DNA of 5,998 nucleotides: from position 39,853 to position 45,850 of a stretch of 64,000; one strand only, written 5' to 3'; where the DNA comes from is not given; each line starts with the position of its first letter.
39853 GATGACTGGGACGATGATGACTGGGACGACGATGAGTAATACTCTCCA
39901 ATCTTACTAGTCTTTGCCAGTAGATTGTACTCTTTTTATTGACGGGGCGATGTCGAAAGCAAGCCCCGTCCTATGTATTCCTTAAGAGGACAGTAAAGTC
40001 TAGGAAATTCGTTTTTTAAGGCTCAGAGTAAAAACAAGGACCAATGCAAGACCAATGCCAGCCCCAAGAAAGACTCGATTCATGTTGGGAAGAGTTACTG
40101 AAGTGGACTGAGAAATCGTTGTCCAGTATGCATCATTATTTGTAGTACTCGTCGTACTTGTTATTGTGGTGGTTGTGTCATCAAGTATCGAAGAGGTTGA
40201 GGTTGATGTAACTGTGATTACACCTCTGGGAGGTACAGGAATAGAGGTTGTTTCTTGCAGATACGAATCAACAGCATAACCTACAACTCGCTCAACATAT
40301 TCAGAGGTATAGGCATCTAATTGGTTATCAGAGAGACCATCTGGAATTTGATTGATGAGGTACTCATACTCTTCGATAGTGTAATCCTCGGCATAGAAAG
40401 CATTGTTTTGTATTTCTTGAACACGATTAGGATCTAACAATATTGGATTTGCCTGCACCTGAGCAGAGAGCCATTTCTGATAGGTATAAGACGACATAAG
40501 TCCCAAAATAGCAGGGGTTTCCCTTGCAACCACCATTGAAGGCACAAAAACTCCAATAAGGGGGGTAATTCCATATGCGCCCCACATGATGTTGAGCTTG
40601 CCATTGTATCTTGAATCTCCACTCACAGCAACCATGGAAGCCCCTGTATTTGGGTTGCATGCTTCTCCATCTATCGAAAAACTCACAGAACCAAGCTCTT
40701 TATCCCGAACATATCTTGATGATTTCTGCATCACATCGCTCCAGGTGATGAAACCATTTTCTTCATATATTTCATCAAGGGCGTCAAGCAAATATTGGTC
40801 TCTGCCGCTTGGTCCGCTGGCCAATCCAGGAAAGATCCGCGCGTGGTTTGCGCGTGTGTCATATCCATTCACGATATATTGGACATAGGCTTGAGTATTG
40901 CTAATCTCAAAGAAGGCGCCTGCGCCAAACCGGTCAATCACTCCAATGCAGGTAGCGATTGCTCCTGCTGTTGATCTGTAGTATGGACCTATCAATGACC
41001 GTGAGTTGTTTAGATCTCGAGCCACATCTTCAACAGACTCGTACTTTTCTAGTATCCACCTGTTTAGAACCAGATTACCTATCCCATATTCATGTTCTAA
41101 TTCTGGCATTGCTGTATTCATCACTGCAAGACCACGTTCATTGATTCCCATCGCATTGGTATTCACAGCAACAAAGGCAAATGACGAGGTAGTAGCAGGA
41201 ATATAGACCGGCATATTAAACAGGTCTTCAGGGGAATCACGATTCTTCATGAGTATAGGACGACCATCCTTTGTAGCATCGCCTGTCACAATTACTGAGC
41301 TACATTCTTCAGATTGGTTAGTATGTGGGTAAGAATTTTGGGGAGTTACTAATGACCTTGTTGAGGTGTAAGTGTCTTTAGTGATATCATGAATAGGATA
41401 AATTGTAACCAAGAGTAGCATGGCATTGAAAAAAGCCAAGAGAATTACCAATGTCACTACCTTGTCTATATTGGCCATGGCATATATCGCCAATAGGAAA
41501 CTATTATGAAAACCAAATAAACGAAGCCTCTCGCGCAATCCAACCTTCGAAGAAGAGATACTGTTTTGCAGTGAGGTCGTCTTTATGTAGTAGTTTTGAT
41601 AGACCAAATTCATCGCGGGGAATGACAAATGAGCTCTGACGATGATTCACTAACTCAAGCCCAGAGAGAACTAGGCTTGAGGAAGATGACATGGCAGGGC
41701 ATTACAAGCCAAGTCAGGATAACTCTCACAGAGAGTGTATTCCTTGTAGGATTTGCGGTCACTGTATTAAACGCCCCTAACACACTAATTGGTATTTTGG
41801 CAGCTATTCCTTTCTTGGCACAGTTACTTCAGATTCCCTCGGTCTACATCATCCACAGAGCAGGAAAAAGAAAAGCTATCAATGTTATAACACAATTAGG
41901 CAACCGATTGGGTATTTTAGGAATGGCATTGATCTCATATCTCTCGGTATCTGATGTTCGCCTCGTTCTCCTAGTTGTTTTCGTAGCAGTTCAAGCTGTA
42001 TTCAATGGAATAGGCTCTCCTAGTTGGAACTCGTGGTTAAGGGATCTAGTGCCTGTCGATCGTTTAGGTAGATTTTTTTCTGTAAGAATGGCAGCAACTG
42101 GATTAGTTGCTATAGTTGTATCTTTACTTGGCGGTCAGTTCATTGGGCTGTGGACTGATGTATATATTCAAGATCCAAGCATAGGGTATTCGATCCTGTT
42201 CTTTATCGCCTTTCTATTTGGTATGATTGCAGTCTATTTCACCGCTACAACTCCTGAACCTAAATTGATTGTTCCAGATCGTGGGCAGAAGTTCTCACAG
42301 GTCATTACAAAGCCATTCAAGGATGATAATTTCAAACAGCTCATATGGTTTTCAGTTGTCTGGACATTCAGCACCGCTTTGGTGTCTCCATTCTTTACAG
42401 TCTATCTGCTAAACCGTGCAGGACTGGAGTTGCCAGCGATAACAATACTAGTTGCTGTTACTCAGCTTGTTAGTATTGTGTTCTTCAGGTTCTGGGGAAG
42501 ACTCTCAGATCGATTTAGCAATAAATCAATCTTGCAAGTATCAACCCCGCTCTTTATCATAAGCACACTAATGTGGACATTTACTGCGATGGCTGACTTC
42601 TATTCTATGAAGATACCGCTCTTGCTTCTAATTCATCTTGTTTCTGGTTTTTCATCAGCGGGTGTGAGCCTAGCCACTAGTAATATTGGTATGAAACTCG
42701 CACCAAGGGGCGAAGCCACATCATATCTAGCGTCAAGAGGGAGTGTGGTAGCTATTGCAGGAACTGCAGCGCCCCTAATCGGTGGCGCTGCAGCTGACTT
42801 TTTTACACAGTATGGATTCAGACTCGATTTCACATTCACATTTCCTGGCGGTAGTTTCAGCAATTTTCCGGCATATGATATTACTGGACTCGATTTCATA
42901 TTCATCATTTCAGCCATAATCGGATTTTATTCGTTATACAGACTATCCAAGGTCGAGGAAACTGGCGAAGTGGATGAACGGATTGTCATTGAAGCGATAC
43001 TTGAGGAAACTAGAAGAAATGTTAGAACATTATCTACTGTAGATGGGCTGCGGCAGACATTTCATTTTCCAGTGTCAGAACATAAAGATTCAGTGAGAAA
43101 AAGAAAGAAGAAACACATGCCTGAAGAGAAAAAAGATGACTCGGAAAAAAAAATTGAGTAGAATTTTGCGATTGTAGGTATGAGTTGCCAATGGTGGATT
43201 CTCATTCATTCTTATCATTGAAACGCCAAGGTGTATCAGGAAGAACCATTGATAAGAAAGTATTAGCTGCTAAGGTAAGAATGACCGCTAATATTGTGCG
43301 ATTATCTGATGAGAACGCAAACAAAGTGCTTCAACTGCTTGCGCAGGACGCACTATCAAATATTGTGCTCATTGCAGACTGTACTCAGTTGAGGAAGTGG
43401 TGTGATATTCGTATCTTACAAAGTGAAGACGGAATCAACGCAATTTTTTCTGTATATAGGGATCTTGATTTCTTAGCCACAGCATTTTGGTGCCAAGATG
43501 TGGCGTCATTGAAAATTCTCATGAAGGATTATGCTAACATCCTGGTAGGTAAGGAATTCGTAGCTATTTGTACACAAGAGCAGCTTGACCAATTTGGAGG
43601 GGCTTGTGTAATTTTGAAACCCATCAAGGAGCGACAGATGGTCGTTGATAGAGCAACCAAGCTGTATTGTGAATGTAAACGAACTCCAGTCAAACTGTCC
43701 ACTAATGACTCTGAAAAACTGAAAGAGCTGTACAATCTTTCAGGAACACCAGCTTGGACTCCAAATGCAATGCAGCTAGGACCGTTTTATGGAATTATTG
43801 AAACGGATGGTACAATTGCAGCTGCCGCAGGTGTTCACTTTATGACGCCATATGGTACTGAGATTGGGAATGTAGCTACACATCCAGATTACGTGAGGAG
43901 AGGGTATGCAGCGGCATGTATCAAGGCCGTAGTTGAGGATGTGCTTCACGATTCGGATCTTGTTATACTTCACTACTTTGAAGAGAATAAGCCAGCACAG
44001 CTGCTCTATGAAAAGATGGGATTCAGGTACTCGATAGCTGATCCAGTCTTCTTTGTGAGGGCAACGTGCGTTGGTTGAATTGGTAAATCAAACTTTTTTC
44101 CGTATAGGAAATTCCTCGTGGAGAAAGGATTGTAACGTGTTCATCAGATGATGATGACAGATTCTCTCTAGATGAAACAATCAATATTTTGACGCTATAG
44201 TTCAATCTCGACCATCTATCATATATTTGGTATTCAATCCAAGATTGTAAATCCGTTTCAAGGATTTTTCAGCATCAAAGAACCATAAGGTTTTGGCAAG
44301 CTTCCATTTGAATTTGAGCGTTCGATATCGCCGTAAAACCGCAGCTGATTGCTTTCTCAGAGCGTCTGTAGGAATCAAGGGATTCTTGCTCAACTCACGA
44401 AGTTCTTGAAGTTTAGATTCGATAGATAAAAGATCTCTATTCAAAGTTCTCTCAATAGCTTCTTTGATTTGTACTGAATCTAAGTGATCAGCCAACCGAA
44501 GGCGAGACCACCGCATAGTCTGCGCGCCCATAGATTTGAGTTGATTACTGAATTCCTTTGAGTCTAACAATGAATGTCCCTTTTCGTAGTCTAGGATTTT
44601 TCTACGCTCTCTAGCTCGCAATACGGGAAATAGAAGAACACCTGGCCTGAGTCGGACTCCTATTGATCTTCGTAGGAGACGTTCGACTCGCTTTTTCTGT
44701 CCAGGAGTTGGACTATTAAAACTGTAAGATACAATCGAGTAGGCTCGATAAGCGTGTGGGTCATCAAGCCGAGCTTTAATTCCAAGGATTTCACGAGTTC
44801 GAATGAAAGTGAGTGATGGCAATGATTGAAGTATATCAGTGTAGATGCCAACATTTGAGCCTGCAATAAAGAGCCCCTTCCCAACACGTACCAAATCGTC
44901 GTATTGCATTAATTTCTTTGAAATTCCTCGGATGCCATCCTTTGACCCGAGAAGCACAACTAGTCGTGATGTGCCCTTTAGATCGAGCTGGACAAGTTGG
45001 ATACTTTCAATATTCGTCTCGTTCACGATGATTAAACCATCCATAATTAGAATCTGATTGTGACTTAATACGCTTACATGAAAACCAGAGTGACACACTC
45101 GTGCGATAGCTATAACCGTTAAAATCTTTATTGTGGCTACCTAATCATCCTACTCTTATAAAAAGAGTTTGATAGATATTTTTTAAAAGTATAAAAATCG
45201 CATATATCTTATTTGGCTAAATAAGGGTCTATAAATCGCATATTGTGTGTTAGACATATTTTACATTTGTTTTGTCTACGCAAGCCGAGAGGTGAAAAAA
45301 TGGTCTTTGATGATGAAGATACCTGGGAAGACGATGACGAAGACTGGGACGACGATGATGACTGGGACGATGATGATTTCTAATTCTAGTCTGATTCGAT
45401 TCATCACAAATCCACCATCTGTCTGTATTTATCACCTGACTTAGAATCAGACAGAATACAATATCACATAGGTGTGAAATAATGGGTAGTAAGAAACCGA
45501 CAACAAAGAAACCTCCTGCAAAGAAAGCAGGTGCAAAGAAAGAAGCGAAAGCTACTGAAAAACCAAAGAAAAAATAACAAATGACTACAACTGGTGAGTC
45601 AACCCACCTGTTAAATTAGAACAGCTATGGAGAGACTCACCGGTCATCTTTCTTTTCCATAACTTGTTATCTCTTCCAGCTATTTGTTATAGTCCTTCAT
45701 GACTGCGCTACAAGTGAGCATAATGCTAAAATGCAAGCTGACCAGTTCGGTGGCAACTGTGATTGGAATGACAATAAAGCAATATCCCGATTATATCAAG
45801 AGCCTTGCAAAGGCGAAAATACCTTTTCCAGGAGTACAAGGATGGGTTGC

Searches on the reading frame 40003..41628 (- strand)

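Call 9: search_protein_families(library=pfam, proteins=[window:40003-41628:-], max_evalue=0.01)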
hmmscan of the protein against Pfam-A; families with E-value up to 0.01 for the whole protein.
window:40003-41628:- (542 aa): 1 family
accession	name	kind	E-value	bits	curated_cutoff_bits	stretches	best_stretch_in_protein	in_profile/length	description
PF03417.21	AAT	-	4.8e-12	46.5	23.2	1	119-263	3-141/225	Acyl-coenzyme A:6-aminopenicillanic acid acyl-transferase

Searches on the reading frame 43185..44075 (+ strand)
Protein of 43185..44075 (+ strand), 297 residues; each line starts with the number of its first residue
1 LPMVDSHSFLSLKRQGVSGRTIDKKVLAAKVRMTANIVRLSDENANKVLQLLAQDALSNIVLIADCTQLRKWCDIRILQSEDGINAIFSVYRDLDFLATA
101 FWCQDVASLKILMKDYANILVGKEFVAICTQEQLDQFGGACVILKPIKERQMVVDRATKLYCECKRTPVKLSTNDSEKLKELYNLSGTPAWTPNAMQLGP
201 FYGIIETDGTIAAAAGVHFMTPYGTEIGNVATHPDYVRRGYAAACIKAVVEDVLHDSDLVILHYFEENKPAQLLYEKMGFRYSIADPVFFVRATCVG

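Call 9: search_protein_families(library=pfam, proteins=[window:43185-44075:+], max_evalue=0.01)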
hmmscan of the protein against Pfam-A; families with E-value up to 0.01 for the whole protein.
window:43185-44075:+ (297 aa): 5 families
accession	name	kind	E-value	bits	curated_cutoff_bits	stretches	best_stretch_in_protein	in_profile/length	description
PF08445.16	FR47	-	2.5e-12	47.1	22.1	1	202-282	2-79/86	FR47-like protein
PF00583.31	Acetyltransf_1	-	6.8e-12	46.1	20.7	1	198-280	31-116/116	Acetyltransferase (GNAT) family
PF13508.13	Acetyltransf_7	-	7.6e-09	36.3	27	1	204-281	7-83/84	Acetyltransferase (GNAT) domain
PF12746.13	GNAT_acetyltran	-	1.1e-05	25.6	26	1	205-283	162-237/243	GNAT acetyltransferase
PF13302.13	Acetyltransf_3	-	8.7e-05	23.7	25.4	1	191-281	45-138/138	Acetyltransferase (GNAT) domain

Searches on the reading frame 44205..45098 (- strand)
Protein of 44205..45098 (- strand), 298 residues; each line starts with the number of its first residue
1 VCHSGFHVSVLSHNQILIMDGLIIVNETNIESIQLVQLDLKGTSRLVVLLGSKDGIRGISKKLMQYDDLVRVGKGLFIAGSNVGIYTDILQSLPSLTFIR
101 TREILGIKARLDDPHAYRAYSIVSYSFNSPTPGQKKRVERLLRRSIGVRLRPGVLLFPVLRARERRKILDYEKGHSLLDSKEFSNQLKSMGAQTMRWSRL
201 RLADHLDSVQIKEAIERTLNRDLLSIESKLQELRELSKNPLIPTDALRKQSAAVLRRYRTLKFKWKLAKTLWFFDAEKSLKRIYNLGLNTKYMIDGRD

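Call 9: search_protein_families(library=pfam, proteins=[window:44205-45098:-], max_evalue=0.01)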
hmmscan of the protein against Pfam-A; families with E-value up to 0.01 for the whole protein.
window:44205-45098:- (298 aa): 0 families

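Call 73: find_homologous_proteins(query=window:44205-45044:-, max_evalue=0.00001)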
Query window:44205-45044:- (280 aa): 95 proteins with E <= 0.00001 among 2519 candidates.
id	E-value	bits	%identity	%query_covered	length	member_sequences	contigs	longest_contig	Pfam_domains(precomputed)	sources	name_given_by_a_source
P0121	2.7e-171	586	100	98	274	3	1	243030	-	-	-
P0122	2.4e-151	520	85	100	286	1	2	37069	-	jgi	-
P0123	2.2e-149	514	84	100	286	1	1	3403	-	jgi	jgi:hypothetical protein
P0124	5.7e-144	496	82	100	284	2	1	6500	-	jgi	jgi:hypothetical protein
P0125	3.1e-143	494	81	100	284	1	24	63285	-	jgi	jgi:hypothetical protein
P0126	4.8e-143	493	82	99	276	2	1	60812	-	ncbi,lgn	-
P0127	1.2e-141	489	80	100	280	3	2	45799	-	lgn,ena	-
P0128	3.0e-141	487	82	98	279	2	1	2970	-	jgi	-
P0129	1.5e-140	485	80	98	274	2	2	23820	-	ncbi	ncbi:MAG: hypothetical protein ACFFEF_07335 [Candidatus Thorarchaeota archaeon]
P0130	3.0e-139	481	79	100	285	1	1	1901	-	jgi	jgi:hypothetical protein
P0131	3.2e-139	481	81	100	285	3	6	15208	-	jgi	jgi:hypothetical protein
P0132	1.4e-138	479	80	100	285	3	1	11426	-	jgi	jgi:hypothetical protein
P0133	1.1e-137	475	79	100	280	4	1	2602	-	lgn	-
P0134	2.6e-135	468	78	98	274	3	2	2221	-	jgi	jgi:hypothetical protein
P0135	2.0e-132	458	74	100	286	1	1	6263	-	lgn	-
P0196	7.2e-56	207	39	97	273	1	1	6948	-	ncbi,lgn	ncbi:MAG: hypothetical protein ACFE7R_03585 [Candidatus Hodarchaeota archaeon]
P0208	1.0e-39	154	35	93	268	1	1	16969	-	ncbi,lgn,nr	ncbi:hypothetical protein EU537_12415 [Candidatus Thorarchaeota archaeon]|nr:MAG: hypothetical prote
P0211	2.9e-37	146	34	84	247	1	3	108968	-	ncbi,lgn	-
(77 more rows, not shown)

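Call 76: search_solved_structures(query=A3, max_evalue=1)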
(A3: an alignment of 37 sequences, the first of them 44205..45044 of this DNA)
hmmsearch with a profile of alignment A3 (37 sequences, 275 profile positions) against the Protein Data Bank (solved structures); distinct sequences matched with E-value up to 1: 7.
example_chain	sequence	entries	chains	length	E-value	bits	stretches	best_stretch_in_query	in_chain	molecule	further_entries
9okb_O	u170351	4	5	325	0.079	15.1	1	190-263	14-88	Centromere protein O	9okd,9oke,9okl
2zdi_C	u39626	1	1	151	0.084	15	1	189-243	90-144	Prefoldin subunit alpha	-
3a6m_A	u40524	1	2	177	0.21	13.7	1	192-239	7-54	Protein grpE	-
4ll7_A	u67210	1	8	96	0.22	13.6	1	183-246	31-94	SWI5-dependent HO expression protein 3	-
5njt_g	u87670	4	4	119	0.5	12.5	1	163-246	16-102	50S ribosomal protein L17 | Large ribosomal subunit protein bL17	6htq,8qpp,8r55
3j3v_N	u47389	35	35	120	0.5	12.5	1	163-246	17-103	50S ribosomal protein L17 | 50S ribosomal protein bL17 | Large ribosomal subunit protein bL17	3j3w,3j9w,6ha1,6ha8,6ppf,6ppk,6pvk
7xfr_B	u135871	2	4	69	1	11.5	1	187-240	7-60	Autophagy-related protein 16-1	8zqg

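Call 77: find_encoding_contigs(protein=P0211, flank=3000, max_places=1)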
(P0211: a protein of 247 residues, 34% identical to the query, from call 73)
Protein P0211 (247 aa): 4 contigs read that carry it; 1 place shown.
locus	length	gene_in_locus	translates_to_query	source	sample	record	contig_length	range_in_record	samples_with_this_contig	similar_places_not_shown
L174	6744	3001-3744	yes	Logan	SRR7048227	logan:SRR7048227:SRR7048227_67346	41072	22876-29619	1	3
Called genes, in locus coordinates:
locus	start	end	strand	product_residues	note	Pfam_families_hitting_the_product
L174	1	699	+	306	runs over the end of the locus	PF02475:TRM5-TYW2_MTfase (weak), PF05175:MTS (weak), PF13489:Methyltransf_23 (weak), PF06325:PrmA, PF13649:Methyltransf_25, PF13847:Methyltransf_31, PF08241:Methyltransf_11, PF08242:Methyltransf_12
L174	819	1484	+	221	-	PF00156:Pribosyltran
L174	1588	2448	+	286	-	PF01048:PNP_UDP_1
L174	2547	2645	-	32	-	-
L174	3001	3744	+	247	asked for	-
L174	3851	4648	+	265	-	PF00795:CN_hydrolase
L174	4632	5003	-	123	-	PF12643:MazG-like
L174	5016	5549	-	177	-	-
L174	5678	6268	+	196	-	-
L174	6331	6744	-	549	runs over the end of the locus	PF13091:PLDc_2, PF00614:PLDc (faint), PF13091:PLDc_2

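Call 78: find_encoding_contigs(protein=P0196, flank=3000, max_places=1)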
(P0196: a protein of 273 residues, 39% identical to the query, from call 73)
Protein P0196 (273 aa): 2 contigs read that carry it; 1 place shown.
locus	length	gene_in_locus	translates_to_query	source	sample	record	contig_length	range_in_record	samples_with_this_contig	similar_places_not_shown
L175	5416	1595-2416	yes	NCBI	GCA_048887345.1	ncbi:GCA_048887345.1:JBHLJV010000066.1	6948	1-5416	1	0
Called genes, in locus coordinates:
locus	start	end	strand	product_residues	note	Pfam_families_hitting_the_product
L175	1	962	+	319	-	PF09176:Mpt_N, PF01262:AlaDh_PNT_C (weak), PF01488:Shikimate_DH (weak)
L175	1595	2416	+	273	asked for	-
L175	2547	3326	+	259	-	PF02517:Rce1-like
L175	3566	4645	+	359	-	PF13593:SBF_like, PF01758:SBF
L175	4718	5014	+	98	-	PF01022:HTH_5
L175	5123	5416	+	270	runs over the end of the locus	-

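Call 79: find_encoding_contigs(protein=P0208, flank=3000, max_places=1)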
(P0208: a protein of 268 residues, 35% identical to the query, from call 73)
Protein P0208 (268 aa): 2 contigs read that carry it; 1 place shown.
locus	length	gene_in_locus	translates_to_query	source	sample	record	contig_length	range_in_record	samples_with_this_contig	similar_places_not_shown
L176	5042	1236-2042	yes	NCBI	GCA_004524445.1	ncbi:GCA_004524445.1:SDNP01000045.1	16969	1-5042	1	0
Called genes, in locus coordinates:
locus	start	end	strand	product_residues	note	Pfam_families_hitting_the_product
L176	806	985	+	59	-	-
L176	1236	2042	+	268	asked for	-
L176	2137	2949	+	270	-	PF00795:CN_hydrolase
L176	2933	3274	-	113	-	PF03819:MazG (faint), PF12643:MazG-like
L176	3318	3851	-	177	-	-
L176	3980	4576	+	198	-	-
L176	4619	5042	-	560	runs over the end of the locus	PF13091:PLDc_2, PF00614:PLDc (faint), PF13091:PLDc_2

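Call 83: predict_structure(alignment_id=A3)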
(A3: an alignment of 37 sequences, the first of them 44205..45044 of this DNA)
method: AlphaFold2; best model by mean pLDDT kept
length: 280 residues; sequences in the alignment: 37
mean_pLDDT: 86.7   pTM: 0.83
mean pLDDT of the five models: 86.7, 85.5, 85.5, 85.2, 84.1
residues with pLDDT >= 90: 173; 70-90: 80; 50-70: 9; < 50: 18
segments of 3 or more residues with pLDDT < 50: 1-18
pLDDT, mean of each block of 10 residues (from residue 1): 31 43 85 87 87 88 80 89 88 85 94 93 93 94 88 70 96 94 92 95 95 96 95 95 91 92 97 92
secondary structure, 60 per line:
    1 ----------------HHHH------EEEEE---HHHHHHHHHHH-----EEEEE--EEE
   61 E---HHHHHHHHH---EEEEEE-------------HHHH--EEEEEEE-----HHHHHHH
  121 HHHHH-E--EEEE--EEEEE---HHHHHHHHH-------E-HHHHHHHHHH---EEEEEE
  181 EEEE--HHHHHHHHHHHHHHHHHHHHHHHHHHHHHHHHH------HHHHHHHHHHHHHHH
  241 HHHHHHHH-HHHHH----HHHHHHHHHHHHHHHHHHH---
elements in order: H17-20 E27-31 H35-45 E51-55 E58-61 H65-73 E77-82 H96-99 E102-108 H114-125 E130-133 E136-140 H144-152 H162-171 E175-184 H187-219 H226-248 H250-254 H259-277

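Call 85: fold_search(model_id=the predicted structure, library=pdb)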
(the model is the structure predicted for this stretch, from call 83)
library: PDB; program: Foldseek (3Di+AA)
matches with E <= 10: 473; with E <= 0.001: 0
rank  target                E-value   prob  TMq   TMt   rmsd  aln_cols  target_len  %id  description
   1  8a39_AP1              4.2e-03  0.85  0.26  0.24  20.9       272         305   12  Crystal Structure of PaaX from Escherichia coli W (released 2023-07-05)
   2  3vcd_B                1.0e-02  0.47  0.16  0.22  13.6       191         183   12  Computationally Designed Self-assembling Octahedral Cage protein, O333, Crystallized in space group R32 (released 2012-06-06)
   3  3vcd_A                1.1e-02  0.60  0.17  0.23  13.3       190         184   13  Computationally Designed Self-assembling Octahedral Cage protein, O333, Crystallized in space group R32 (released 2012-06-06)
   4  3kfw                  1.6e-02  0.77  0.27  0.31  21.3       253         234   12  Uncharacterized protein Rv0674 from Mycobacterium tuberculosis (released 2009-12-01)
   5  9kdp_A                3.1e-02  0.33  0.18  0.20  13.0       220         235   11  Crystal structure of monooxygenase PenE (released 2025-07-09)
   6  8b6k_A                3.3e-02  0.07  0.11  0.04  24.4       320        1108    8  The crystal structure of M644G variant of DNA Pol Epsilon containing dCTP in the polymerase active site (released 2023-10-25)
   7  5vqb_A                4.2e-02  0.16  0.21  0.15  21.8       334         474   11  Crystal structure of rifampin monooxygenase from Streptomyces venezuelae, complex with FAD (released 2017-08-16)
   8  9kdp_D                4.9e-02  0.30  0.18  0.21  13.5       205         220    9  Crystal structure of monooxygenase PenE (released 2025-07-09)
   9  6fdb_A                7.4e-02  0.28  0.17  0.23  13.3       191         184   12  Positively supercharged variant of the computationally designed cage protein O3-33 (released 2018-08-22)
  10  5is2                  7.4e-02  0.23  0.17  0.13  12.5       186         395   12  Crystal structure of Mycobacterium avium SerB2 at pH 6.6 (released 2016-04-27)
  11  6fwk_A                7.4e-02  0.07  0.13  0.05  24.4       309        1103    8  The crystal structure of Pol2CORE-M644G in complex with DNA and an incoming nucleotide (released 2019-01-30)
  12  8b76_B                7.8e-02  0.06  0.12  0.04  29.6       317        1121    9  The crystal structure of M644G variant of DNA Pol Epsilon containing dTTP in the polymerase active site (released 2023-11-01)
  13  4nwn_M                9.8e-02  0.20  0.17  0.22  14.2       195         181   11  Computationally Designed Two-Component Self-Assembling Tetrahedral Cage T32-28 (released 2014-05-28)
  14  4nwn_A                1.0e-01  0.16  0.17  0.23  15.5       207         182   11  Computationally Designed Two-Component Self-Assembling Tetrahedral Cage T32-28 (released 2014-05-28)
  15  6i8a_A                1.2e-01  0.04  0.11  0.04  24.2       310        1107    7  The crystal structure of the Pol2 catalytic domain of DNA polymerase epsilon carrying a P301R substitution. (released 2019-01-30)
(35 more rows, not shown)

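Call 89: search_protein_families(library=pfam, alignment_id=A3, max_evalue=1)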
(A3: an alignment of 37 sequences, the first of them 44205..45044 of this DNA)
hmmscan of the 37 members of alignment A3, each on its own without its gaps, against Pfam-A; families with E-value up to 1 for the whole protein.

A. member 1, window:44205-45044:- (280 aa): 0 families

B. families by the number of members that match (of 37 scanned): 41 families (the first 25 are shown)
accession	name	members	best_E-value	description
PF21600.2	ZSWIM1-3_helical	4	0.08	ZSWIM1/3, helical domain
PF09429.15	Wbp11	3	0.0054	WW domain binding protein 11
PF06419.17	COG6_N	3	0.0093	Conserved oligomeric complex COG6, N-terminal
PF19570.5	DUF6088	3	0.033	Family of unknown function (DUF6088)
PF02601.20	Exonuc_VII_L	2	0.0008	Exonuclease VII, large subunit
PF16326.10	ABC_tran_CTD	2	0.014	ABC transporter C-terminal domain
PF15066.11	CAGE1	2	0.039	Cancer-associated gene protein 1 family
PF12834.13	Phage_int_SAM_2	2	0.044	Phage integrase, N-terminal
PF09177.16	STX6_10_61_N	2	0.046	Syntaxin 6/10/61, N-terminal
PF01379.25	Porphobil_deam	2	0.077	Porphobilinogen deaminase, dipyromethane cofactor binding domain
PF05791.16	Bacillus_HBL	1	0.00089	Bacillus haemolytic enterotoxin (HBL)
PF24722.1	DUF7674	1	0.00091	Domain of unknown function (DUF7674)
PF07544.18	Med9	1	0.0074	RNA polymerase II transcription mediator complex subunit 9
PF12516.13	DUF3719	1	0.0088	Protein of unknown function (DUF3719)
PF19191.5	HEF_HK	1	0.018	HEF_HK domain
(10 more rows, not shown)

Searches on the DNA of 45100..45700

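Call 92: search_rna_families(source=window, start=45100, end=45700, threshold=evalue, max_evalue=1)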
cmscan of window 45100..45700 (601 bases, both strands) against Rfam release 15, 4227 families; matches with E-value up to 1: 3.
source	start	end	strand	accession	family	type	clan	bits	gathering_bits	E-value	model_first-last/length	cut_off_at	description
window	45593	45665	-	RF00459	MPMV_package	Cis-reg;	-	16.7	54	0.21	207-279/279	no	Mason-Pfizer monkey virus packaging signal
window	45330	45396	+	RF01123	sR35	Gene; snRNA; snoRNA; CD-box;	-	16.2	60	0.16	1-57/57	no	Small nucleolar RNA sR35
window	45356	45394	+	RF01307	sR55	Gene; snRNA; snoRNA; CD-box;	-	15.2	35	0.66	25-63/65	no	Small nucleolar RNA sR55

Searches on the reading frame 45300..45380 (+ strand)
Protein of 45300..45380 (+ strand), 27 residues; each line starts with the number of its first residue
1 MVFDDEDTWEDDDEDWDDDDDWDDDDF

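Call 45: list_cluster_members(proteins=[window:45300-45380:+, window:39817-39888:+, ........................, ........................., window:45482-45574:+, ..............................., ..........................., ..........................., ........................, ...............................])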
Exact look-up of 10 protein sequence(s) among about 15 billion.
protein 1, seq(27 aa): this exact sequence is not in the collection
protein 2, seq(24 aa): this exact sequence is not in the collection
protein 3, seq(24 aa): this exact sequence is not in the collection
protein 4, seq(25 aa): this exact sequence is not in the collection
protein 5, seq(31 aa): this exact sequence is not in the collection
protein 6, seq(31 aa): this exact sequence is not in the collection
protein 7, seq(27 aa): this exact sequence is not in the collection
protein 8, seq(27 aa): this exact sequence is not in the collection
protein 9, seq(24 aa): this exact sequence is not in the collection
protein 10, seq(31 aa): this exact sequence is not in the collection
